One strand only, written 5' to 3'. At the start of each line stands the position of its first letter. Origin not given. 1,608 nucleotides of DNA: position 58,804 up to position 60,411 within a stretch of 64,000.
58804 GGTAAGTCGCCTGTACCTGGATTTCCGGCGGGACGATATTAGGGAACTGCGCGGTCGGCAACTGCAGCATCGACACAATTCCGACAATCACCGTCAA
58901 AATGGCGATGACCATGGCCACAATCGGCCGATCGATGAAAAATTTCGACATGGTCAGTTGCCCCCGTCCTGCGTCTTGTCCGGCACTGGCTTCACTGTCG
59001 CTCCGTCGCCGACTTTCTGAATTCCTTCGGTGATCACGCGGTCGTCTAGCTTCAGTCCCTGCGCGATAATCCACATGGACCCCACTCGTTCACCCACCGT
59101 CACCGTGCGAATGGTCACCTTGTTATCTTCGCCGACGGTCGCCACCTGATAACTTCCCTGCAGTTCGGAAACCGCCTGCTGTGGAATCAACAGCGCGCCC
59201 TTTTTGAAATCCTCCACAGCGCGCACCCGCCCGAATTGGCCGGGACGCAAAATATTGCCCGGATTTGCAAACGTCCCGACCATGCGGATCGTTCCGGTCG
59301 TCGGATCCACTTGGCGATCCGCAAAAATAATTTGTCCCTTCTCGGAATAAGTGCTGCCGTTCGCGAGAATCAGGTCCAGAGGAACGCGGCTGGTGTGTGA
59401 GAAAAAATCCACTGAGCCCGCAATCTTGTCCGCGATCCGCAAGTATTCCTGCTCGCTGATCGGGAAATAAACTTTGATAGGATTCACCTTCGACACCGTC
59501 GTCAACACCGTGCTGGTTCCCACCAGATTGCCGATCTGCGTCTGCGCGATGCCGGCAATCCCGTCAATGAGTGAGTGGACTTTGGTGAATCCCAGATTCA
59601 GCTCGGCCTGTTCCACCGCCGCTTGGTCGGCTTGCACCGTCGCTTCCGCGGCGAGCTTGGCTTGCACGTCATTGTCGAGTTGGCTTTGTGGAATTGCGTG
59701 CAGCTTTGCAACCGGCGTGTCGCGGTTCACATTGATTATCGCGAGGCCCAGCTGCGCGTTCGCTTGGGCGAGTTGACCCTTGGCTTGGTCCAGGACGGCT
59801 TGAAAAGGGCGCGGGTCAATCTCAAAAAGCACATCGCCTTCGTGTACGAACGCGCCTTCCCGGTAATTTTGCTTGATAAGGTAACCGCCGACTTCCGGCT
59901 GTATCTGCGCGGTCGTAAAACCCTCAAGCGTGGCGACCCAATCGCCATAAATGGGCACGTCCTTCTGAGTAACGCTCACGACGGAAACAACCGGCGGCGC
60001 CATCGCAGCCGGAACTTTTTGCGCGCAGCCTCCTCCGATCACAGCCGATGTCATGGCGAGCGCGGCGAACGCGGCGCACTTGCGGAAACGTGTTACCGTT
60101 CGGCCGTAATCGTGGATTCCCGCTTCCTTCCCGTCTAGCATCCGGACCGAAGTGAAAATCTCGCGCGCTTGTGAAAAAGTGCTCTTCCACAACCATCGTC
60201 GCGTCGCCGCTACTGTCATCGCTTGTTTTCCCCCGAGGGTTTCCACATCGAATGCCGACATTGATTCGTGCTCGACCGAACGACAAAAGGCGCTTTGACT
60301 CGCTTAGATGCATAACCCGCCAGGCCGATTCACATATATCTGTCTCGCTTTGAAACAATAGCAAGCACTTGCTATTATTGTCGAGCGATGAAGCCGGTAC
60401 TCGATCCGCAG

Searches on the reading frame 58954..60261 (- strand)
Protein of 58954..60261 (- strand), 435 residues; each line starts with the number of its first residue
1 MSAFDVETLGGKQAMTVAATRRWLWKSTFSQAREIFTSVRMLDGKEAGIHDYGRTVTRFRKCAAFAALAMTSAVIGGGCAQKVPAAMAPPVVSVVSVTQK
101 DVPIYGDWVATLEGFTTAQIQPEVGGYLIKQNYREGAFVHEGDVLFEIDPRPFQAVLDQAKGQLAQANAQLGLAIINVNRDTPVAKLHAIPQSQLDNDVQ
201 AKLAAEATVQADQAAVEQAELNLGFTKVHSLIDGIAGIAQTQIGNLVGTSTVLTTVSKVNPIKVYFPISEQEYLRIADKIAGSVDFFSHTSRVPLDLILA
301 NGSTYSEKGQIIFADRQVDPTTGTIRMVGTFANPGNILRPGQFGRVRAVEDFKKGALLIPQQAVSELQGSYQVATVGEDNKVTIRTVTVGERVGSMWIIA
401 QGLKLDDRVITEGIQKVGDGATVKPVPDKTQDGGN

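Call 45: search_protein_families(library=pfam, proteins=[window:58954-60261:-], max_evalue=0.00001)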
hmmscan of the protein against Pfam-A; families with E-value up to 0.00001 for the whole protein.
window:58954-60261:- (435 aa): 2 families
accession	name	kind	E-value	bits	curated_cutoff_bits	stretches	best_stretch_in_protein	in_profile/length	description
PF16576.10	HlyD_D23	-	1e-07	31.9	30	1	117-343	19-213/214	Barrel-sandwich domain of CusB or HlyD membrane-fusion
PF13437.12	HlyD_3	-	7.7e-06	27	22.2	0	228-341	2-106/106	HlyD family secretion protein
